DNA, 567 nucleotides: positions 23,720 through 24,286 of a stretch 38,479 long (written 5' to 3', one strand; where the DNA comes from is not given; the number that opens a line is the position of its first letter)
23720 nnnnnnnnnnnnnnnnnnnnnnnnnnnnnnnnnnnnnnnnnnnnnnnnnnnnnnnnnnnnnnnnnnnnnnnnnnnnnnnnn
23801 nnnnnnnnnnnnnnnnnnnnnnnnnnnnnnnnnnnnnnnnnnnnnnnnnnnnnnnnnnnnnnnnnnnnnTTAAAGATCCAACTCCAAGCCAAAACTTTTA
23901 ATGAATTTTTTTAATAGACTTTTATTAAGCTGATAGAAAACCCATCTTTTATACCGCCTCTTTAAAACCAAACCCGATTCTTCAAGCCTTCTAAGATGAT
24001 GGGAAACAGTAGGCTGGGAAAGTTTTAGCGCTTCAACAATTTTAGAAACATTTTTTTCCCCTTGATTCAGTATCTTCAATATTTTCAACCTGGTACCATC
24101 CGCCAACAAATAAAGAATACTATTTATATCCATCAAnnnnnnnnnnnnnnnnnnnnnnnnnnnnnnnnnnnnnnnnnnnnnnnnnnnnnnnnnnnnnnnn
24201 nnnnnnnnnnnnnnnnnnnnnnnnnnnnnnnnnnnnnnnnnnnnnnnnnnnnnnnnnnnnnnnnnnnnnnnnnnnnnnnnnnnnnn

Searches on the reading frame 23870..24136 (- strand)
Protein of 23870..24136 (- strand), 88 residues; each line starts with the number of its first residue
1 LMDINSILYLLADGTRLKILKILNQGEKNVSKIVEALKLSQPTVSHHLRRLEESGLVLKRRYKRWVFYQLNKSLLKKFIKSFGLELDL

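Call 62: search_protein_families(library=pfam, proteins=[window:23870-24136:-], max_evalue=0.01)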
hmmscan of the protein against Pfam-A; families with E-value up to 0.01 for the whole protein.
window:23870-24136:- (88 aa): 27 families (the best 25 are shown)
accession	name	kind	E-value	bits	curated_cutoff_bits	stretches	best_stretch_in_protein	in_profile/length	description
PF01022.26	HTH_5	-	1.9e-19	69.7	22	1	13-57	1-45/47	Bacterial regulatory protein, arsR family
PF12840.13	HTH_20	-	1.7e-11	44.3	27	1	11-58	1-49/51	Helix-turn-helix domain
PF13412.12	HTH_24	-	5.5e-09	35.9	21.9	1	13-57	2-47/48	Winged helix-turn-helix DNA-binding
PF01047.28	MarR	-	1.1e-08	35.3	24.6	1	18-61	7-51/59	MarR family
PF01978.25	TrmB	-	7.6e-07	29.3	25.6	1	21-65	16-60/68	Sugar-specific transcriptional regulator TrmB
PF13551.12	HTH_29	-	1e-06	29.2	28.1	1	16-61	1-47/64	Winged helix-turn helix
PF12802.13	MarR_2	-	4.3e-06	27.2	27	1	23-57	15-50/61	MarR family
PF09339.16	HTH_IclR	-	1.8e-05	24.9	22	1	17-58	6-49/52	IclR helix-turn-helix domain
PF01325.25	Fe_dep_repress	-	4.7e-05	23.9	26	1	29-63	24-58/60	Iron dependent repressor, N-terminal DNA binding domain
PF13518.12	HTH_28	-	5.5e-05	23.6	25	1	16-60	2-47/52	Helix-turn-helix domain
PF14947.12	HTH_45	-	6.4e-05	23.3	25.5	1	18-66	10-57/77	Winged helix-turn-helix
PF25213.1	HVO_A0261_N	-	0.00018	21.8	35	1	8-61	5-58/86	HVO_A0261 N-terminal domain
PF00126.33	HTH_1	-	0.00018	21.8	26.6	1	35-53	21-39/60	Bacterial regulatory helix-turn-helix protein, lysR family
PF13384.12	HTH_23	-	0.00018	21.7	24.6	1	15-56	6-46/50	Homeodomain-like domain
PF22381.2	Staph_reg_Sar_Rot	-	0.0005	20.5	27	1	20-77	21-81/85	Transcriptional regulator SarA/Rot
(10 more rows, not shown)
